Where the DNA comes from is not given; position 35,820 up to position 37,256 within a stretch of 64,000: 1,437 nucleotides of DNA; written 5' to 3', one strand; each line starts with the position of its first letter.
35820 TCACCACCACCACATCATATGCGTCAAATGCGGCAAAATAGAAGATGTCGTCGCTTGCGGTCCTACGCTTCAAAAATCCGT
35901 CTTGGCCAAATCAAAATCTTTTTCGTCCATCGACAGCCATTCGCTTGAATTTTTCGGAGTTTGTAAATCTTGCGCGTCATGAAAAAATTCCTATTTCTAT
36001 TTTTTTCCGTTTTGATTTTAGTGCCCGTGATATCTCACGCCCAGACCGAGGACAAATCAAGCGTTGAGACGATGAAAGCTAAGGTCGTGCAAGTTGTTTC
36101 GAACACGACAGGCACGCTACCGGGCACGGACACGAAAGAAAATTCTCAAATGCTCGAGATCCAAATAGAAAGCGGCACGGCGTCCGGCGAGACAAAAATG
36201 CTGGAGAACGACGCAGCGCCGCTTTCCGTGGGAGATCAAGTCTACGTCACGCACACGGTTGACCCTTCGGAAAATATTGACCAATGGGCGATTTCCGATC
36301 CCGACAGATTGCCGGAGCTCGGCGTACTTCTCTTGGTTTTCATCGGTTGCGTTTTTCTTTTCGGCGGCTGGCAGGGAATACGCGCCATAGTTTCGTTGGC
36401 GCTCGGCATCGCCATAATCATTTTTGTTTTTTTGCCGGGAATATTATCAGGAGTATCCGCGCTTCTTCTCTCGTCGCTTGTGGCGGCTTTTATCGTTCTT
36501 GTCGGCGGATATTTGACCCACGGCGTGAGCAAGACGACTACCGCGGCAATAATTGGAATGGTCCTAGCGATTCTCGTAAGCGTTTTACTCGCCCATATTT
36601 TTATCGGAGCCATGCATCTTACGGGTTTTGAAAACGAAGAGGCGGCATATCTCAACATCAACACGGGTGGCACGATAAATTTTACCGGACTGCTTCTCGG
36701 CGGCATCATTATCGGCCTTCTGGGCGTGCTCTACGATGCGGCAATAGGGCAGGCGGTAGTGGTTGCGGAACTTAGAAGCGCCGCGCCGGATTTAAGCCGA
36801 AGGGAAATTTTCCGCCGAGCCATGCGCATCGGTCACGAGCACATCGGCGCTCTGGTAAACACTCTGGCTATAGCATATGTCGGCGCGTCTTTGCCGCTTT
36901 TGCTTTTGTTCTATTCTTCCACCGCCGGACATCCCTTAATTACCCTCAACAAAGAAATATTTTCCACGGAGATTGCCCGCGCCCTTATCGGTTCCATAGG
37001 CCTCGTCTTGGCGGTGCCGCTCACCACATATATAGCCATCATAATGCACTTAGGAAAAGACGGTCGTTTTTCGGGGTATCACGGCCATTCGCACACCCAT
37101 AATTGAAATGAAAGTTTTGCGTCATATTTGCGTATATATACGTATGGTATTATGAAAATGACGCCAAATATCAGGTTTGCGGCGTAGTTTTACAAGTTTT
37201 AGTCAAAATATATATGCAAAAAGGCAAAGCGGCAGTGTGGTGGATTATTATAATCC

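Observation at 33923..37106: Metal-homeostasis island: ZIP importer, nicotianamine-synthase-like enzyme, Fur/Zur regulator, YibE/F membrane protein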

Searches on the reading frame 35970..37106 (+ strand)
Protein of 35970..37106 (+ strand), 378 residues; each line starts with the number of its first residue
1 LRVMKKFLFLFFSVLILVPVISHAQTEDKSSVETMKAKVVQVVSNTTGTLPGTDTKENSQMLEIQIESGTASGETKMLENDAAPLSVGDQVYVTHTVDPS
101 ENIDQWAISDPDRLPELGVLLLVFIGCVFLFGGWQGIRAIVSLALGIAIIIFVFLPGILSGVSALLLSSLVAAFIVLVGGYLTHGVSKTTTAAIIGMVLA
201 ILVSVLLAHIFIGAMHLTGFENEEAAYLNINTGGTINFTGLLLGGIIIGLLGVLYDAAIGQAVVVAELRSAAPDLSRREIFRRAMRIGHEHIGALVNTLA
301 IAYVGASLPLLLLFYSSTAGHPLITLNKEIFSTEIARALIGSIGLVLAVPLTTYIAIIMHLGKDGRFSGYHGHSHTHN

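Call 3: search_protein_families(library=pfam, proteins=[window:35970-37106:+], max_evalue=0.01)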
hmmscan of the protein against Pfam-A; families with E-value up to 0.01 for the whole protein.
window:35970-37106:+ (378 aa): 1 family
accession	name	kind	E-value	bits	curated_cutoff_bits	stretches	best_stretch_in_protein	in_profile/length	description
PF07907.16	YibE_F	-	7.3e-65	219.3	27.2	1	118-356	2-239/241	YibE/F-like protein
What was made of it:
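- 35979..37106 (+): YibE/F-family membrane protein (375 aa): N-terminal anchor, extracytoplasmic beta-domain, helix bundle, His-rich C-terminal tail. Translationally coupled to fur by an ATGA overlap. Pfam PF07907, E 7e-65 (call 3).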

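Call 4: search_protein_families(library=ncbifam, proteins=[window:35970-37106:+], max_evalue=0.01)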
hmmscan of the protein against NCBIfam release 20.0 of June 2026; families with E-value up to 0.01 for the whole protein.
window:35970-37106:+ (378 aa): 0 families

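Call 43: find_homologous_proteins(query=window:35979-37106:+, max_evalue=1e-10)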
Query window:35979-37106:+ (375 aa): 2850 proteins with E <= 1e-10 among 8000 candidates; the best 120 are listed.
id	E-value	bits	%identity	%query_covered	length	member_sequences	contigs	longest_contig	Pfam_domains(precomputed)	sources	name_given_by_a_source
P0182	3.2e-233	791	100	100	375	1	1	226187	PF07907.18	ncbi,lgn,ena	-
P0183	6.2e-201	685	86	99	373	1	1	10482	PF07907.18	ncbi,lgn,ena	-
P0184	2.6e-172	591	77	99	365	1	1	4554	PF07907.18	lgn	-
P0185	1.3e-139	484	81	73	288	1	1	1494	PF07907.18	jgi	jgi:uncharacterized membrane protein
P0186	3.2e-130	453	59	99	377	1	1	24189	PF07907.18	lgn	-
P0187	1.8e-126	440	60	96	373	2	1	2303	PF07907.18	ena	-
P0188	4.2e-110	386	57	95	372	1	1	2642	PF07907.18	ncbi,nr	ncbi:MAG TPA: YibE/F family protein [Candidatus Paceibacterota bacterium]|nr:YibE/F family protein [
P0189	5.9e-109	383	54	94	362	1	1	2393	PF07907.18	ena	-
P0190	7.7e-108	379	53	93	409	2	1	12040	PF07907.18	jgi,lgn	jgi:uncharacterized membrane protein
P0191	3.9e-106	373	52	94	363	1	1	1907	PF07907.18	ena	-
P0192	7.5e-106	372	52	95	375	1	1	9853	PF07907.18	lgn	-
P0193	8.3e-106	372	54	92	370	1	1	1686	PF07907.18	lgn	-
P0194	1.3e-105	372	52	90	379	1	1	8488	PF07907.18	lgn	-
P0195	1.5e-105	372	53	96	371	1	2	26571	PF07907.18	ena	-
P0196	1.9e-105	371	52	95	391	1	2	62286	PF07907.18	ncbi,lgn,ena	-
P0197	3.2e-105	370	49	100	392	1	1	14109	PF07907.18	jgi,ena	-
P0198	4.0e-105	370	48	100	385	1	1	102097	PF07907.18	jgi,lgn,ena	-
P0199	1.1e-104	369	53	94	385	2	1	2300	PF07907.18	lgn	-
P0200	1.5e-104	368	54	91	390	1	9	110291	PF07907.18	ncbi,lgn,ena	-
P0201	1.6e-104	368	52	93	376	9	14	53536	PF07907.18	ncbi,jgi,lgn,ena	jgi:uncharacterized membrane protein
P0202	3.1e-104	367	55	91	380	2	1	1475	PF07907.18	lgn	-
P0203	4.6e-104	367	51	96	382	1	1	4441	PF07907.18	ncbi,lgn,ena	-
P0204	5.5e-104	366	51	96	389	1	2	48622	PF07907.18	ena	-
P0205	6.3e-104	366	52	91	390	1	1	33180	PF07907.18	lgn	-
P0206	1.2e-103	365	52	95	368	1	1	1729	PF07907.18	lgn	-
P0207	1.3e-103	365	52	93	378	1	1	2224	PF07907.18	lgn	-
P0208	3.0e-103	364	55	93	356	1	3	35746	PF07907.18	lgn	-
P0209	3.0e-103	364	52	95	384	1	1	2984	PF07907.18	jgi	jgi:uncharacterized membrane protein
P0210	3.8e-103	364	52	94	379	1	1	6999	PF07907.18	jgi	jgi:uncharacterized membrane protein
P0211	4.1e-103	363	52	95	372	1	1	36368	PF07907.18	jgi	jgi:uncharacterized membrane protein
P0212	5.0e-103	363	51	95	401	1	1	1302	PF07907.18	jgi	jgi:uncharacterized membrane protein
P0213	5.9e-103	363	52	94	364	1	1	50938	PF07907.18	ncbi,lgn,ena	-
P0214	7.8e-103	363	49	99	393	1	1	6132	PF07907.18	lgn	-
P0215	1.2e-102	362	50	97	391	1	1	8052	PF07907.18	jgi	jgi:uncharacterized membrane protein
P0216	1.3e-102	362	52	92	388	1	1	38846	PF07907.18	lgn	-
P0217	1.5e-102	362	50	99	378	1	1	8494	PF07907.18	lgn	-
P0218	1.6e-102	362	50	95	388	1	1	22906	PF07907.18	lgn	-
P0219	1.7e-102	361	51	89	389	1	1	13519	PF07907.18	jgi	jgi:uncharacterized membrane protein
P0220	1.8e-102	361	52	94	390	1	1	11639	PF07907.18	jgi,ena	-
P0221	1.9e-102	361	52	96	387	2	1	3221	PF07907.18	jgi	jgi:uncharacterized membrane protein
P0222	1.9e-102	361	51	96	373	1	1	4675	PF07907.18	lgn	-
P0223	2.0e-102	361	51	95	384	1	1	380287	PF07907.18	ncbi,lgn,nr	ncbi:MAG TPA: YibE/F family protein [Candidatus Paceibacterota bacterium]|nr:YibE/F family protein [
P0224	2.1e-102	361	50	97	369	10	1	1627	PF07907.18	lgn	-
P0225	2.3e-102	361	52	94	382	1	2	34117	PF07907.18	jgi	jgi:uncharacterized membrane protein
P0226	2.4e-102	361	52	94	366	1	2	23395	PF07907.18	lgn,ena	-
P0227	2.5e-102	361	51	96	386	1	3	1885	PF07907.18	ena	-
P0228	2.7e-102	361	50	100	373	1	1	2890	PF07907.18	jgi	jgi:uncharacterized membrane protein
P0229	2.9e-102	361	51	95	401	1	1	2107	PF07907.18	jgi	jgi:uncharacterized membrane protein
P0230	2.9e-102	361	52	94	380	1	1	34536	PF07907.18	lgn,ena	-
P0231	3.0e-102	361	52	95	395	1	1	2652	PF07907.18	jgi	jgi:uncharacterized membrane protein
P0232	3.3e-102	360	51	97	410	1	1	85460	PF07907.18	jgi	jgi:uncharacterized membrane protein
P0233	3.7e-102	360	50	97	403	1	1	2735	PF07907.18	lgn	-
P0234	3.8e-102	360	52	90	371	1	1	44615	PF07907.18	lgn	-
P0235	3.9e-102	360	51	95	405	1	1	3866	PF07907.18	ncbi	-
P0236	4.7e-102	360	51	92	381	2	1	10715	PF07907.18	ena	-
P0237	4.8e-102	360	53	97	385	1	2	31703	PF07907.18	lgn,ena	-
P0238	5.2e-102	360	53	93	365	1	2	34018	PF07907.18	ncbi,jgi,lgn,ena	-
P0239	5.3e-102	360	49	94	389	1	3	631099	PF07907.18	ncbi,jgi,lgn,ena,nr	ncbi:YibE/F family protein [bacterium]|nr:YibE/F family protein [bacterium]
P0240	6.0e-102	360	53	93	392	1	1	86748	PF07907.18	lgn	-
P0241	7.0e-102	359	49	97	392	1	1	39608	PF07907.18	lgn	-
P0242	8.1e-102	359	49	98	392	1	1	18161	PF07907.18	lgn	-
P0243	8.6e-102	359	49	94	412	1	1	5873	PF07907.18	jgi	jgi:uncharacterized membrane protein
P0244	1.1e-101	359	53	93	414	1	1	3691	PF07907.18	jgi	jgi:uncharacterized membrane protein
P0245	1.1e-101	359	49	96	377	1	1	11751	PF07907.18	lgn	-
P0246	1.2e-101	359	52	96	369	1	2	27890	PF07907.18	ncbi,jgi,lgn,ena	-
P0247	1.2e-101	359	54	89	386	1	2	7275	PF07907.18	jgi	jgi:uncharacterized membrane protein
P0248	1.3e-101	359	50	94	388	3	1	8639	PF07907.18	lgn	-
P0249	1.3e-101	359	52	91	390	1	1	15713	PF07907.18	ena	-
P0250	1.3e-101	359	50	94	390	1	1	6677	PF07907.18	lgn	-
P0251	1.3e-101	359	48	99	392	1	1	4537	PF07907.18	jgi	jgi:uncharacterized membrane protein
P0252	1.5e-101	358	50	97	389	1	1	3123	PF07907.18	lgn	-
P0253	1.6e-101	358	49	100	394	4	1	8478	PF07907.18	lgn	-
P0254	1.7e-101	358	51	94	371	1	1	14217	PF07907.18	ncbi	-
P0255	1.8e-101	358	52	96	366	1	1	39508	PF07907.18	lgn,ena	-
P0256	2.3e-101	358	51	91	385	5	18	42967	PF07907.18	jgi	jgi:uncharacterized membrane protein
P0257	2.3e-101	358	52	96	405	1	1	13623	PF07907.18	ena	-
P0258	2.5e-101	358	54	91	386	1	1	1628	PF07907.18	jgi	-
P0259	2.6e-101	358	51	94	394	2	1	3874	PF07907.18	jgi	jgi:uncharacterized membrane protein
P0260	2.8e-101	357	52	96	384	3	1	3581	PF07907.18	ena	-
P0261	3.1e-101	357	53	90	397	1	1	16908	PF07907.18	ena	-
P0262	3.7e-101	357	51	95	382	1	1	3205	PF07907.18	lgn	-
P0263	3.8e-101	357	52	96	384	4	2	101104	PF07907.18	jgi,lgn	jgi:uncharacterized membrane protein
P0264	3.8e-101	357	53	93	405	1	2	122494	PF07907.18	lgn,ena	-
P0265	3.8e-101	357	52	95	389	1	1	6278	PF07907.18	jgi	jgi:uncharacterized membrane protein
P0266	4.4e-101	357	53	91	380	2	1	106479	PF07907.18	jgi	jgi:uncharacterized membrane protein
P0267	4.4e-101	357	49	96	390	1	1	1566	PF07907.18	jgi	jgi:uncharacterized membrane protein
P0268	4.5e-101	357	49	100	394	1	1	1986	PF07907.18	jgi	jgi:uncharacterized membrane protein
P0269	5.8e-101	356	49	93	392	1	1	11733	PF07907.18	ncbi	-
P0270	6.2e-101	356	54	91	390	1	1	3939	PF07907.18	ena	-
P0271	6.3e-101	356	52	93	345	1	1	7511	PF07907.18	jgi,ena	jgi:uncharacterized membrane protein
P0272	6.4e-101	356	50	94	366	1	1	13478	PF07907.18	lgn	-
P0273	7.8e-101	356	51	97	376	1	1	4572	PF07907.18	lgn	-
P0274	8.2e-101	356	47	100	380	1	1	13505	PF07907.18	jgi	jgi:uncharacterized membrane protein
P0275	9.0e-101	356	49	100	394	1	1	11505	PF07907.18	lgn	-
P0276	9.0e-101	356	52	95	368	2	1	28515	PF07907.18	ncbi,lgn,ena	-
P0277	1.0e-100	356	53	90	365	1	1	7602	PF07907.18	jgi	jgi:uncharacterized membrane protein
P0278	1.1e-100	355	49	97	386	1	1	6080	PF07907.18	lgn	-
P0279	1.1e-100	355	49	100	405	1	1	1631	PF07907.18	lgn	-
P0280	1.2e-100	355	53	94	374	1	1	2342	PF07907.18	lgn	-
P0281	1.2e-100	355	51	96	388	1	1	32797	PF07907.18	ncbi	-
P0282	1.3e-100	355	50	99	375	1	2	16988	PF07907.18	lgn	-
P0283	1.3e-100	355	51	89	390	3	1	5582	PF07907.18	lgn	-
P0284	1.4e-100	355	52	96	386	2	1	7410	PF07907.18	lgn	-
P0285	1.5e-100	355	48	99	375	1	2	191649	PF07907.18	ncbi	-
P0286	1.5e-100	355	51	96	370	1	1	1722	PF07907.18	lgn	-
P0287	1.5e-100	355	47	100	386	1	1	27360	PF07907.18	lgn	-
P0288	1.6e-100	355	48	98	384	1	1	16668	PF07907.18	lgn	-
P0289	1.8e-100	355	48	99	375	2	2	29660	PF07907.18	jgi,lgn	jgi:uncharacterized membrane protein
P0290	2.0e-100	355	49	99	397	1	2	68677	PF07907.18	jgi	jgi:uncharacterized membrane protein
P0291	2.1e-100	355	51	94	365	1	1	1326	PF07907.18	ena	-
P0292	2.2e-100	355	50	96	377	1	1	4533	PF07907.18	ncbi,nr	ncbi:YibE/F family protein [Candidatus Kaiserbacteria bacterium]|nr:YibE/F family protein [Candidatu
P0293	2.2e-100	354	50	96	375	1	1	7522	PF07907.18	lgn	-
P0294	2.4e-100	354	50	99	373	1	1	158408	PF07907.18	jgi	-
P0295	2.7e-100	354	50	97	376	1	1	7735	PF07907.18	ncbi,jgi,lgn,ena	jgi:uncharacterized membrane protein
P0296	2.7e-100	354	51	97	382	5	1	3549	PF07907.18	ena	-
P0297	3.0e-100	354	51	94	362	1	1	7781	PF07907.18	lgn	-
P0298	3.1e-100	354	50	99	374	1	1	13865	PF07907.18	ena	-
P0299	3.3e-100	354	50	96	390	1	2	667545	PF07907.18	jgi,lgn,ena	-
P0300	3.3e-100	354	47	99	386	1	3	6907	PF07907.18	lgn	-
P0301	3.4e-100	354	47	94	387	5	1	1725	PF07907.18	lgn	-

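Call 44: find_encoding_contigs(protein=P0223, flank=4000, max_places=2)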
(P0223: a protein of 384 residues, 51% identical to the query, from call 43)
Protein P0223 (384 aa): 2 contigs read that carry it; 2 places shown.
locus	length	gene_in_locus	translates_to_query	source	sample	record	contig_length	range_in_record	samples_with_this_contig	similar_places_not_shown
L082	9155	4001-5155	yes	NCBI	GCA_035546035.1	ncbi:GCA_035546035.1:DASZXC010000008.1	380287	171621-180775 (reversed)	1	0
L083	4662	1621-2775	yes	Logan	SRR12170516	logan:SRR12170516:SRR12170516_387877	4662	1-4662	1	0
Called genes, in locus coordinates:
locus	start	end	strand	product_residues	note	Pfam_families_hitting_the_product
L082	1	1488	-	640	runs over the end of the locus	PF06480:FtsH_ext, PF00004:AAA, PF23902:AAA_lid_PRS2_C (weak), PF17862:AAA_lid_3, PF01434:Peptidase_M41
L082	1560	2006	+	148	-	PF01668:SmpB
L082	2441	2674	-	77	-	PF04024:PspC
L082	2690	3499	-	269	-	PF02535:Zip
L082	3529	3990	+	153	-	PF01475:FUR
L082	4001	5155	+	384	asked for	PF07907:YibE_F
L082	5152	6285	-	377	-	PF00578:AhpC-TSA, PF08534:Redoxin, PF00255:GSHPx (weak), PF13905:Thioredoxin_8, PF17991:Thioredoxin_10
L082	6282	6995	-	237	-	PF02683:DsbD_TM, PF13386:DsbD_2 (weak)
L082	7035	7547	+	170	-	PF05198:IF3_N, PF00707:IF3_C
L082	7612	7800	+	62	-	PF01632:Ribosomal_L35p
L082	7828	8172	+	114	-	PF00453:Ribosomal_L20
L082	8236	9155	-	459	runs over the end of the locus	PF00753:Lactamase_B, PF12706:Lactamase_B_2 (weak), PF16661:Lactamase_B_6 (weak), PF10996:Beta-Casp, PF07521:RMMBL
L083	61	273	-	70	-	PF04024:PspC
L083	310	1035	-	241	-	PF02535:Zip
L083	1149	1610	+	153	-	PF01475:FUR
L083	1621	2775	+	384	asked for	PF07907:YibE_F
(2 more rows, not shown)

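Call 45: find_encoding_contigs(protein=P0239, flank=4000, max_places=2)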
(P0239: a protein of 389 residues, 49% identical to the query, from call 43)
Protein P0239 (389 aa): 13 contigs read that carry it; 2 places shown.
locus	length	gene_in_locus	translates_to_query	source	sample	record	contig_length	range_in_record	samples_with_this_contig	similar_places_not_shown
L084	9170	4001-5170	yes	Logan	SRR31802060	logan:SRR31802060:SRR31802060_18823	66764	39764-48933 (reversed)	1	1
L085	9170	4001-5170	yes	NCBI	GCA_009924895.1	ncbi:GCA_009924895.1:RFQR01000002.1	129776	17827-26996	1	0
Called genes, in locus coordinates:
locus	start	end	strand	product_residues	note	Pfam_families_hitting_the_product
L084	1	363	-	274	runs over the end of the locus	PF00950:ABC-3, PF01032:FecCD (weak)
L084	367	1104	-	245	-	PF00005:ABC_tran, PF13304:AAA_21 (weak)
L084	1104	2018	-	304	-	PF01297:ZnuA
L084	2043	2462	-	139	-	PF01475:FUR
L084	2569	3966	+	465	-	-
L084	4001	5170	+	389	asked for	PF07907:YibE_F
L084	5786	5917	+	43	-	-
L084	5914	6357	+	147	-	-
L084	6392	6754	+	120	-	-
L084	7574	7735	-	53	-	-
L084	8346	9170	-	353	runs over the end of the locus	PF11932:DUF3450 (weak), PF02557:VanY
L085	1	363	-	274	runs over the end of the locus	PF00950:ABC-3, PF01032:FecCD (weak)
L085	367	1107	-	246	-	PF00005:ABC_tran, PF13304:AAA_21 (weak)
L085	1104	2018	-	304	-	PF01297:ZnuA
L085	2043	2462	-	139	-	PF01475:FUR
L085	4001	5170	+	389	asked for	PF07907:YibE_F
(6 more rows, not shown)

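Call 46: find_encoding_contigs(protein=P0299, flank=4000, max_places=2)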
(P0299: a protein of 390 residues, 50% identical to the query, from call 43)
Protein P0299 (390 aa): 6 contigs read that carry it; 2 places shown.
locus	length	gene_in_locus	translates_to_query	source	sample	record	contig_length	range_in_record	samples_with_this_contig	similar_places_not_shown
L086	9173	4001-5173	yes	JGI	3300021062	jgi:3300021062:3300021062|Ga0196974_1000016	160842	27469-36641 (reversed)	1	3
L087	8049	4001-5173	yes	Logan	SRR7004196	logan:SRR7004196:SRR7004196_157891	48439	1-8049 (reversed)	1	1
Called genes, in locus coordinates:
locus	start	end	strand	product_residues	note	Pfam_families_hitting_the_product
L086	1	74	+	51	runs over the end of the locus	-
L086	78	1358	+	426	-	PF00890:FAD_binding_2 (weak), PF01266:DAO (weak), PF01494:FAD_binding_3 (weak), PF01593:Amino_oxidase, PF01946:Thi4, PF03486:HI0933_like (weak), PF12831:FAD_oxidored, PF13450:NAD_binding_8, +4 more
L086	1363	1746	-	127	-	-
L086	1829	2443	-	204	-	PF02142:MGS, PF01808:AICARFT_IMPCHas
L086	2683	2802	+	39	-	-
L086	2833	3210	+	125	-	PF20554:DUF6766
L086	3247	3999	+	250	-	PF02535:Zip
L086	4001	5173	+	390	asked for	PF07907:YibE_F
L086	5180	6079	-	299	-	PF02557:VanY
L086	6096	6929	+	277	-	PF01551:Peptidase_M23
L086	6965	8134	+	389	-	PF05496:RuvB_N, PF01078:Mg_chelatase (faint), PF00004:AAA, PF07728:AAA_5, PF13173:AAA_14 (weak), PF16193:AAA_assoc_2, PF12002:MgsA_C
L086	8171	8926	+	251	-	PF13189:Cytidylate_kin2 (faint), PF13238:AAA_18 (weak), PF02224:Cytidylate_kin (weak)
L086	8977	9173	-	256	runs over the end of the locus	-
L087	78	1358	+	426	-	PF00890:FAD_binding_2 (weak), PF01266:DAO (weak), PF01494:FAD_binding_3 (weak), PF01593:Amino_oxidase, PF01946:Thi4, PF03486:HI0933_like (weak), PF12831:FAD_oxidored, PF13450:NAD_binding_8, +4 more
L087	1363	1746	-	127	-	-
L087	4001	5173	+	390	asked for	PF07907:YibE_F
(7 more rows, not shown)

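Call 47: find_encoding_contigs(protein=P0285, flank=4000, max_places=2)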
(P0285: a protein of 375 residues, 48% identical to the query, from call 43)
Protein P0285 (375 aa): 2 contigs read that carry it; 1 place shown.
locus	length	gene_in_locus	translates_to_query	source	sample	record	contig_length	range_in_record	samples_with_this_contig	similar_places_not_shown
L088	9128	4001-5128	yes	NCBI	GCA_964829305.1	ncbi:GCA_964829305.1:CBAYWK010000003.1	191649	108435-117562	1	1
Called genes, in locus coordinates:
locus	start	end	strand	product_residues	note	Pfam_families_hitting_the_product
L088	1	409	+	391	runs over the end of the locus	PF07690:MFS_1, PF00083:Sugar_tr, PF06779:MFS_4 (faint), PF07690:MFS_1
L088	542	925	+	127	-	-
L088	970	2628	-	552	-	PF01565:FAD_binding_4, PF02913:FAD-oxidase_C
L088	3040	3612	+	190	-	PF04279:IspA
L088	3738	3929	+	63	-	PF04070:DUF378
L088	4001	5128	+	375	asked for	PF07907:YibE_F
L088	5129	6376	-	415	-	-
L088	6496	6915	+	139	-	PF01475:FUR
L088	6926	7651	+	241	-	PF02535:Zip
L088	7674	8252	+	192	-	PF06560:GPI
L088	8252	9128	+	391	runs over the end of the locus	PF00232:Glyco_hydro_1, PF00331:Glyco_hydro_10 (faint), PF00232:Glyco_hydro_1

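Call 53: search_solved_structures(query=A2, max_evalue=1)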
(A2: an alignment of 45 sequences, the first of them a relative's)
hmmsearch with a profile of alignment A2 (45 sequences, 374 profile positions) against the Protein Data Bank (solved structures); distinct sequences matched with E-value up to 1: 0.
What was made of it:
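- On RND superfamily (for YibE/F): No profile hit to any PDB sequence (call 53).
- Closest known: RND superfamily half-units. Different: No sequence-level similarity (call 53).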

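Call 56: find_encoding_contigs(protein=P0183, flank=8000, max_places=2)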
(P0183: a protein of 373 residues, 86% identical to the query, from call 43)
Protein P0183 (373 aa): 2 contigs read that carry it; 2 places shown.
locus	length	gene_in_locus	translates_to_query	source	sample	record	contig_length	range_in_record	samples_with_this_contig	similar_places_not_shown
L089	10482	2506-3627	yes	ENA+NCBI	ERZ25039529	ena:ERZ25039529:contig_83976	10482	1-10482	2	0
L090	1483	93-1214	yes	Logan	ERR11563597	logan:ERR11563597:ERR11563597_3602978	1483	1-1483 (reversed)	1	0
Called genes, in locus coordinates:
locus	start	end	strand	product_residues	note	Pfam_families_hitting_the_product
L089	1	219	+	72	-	?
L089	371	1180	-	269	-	PF02535:Zip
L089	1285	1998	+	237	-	PF03059:NAS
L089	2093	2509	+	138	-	PF01475:FUR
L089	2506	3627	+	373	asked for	PF07907:YibE_F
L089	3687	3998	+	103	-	-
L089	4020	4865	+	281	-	-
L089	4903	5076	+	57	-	-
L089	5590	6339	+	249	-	PF00083:Sugar_tr, PF07690:MFS_1, PF13347:MFS_2 (faint)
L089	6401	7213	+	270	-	PF07690:MFS_1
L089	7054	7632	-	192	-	PF00265:TK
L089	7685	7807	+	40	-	-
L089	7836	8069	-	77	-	-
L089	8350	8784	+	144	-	-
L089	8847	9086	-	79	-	-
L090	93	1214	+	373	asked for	PF07907:YibE_F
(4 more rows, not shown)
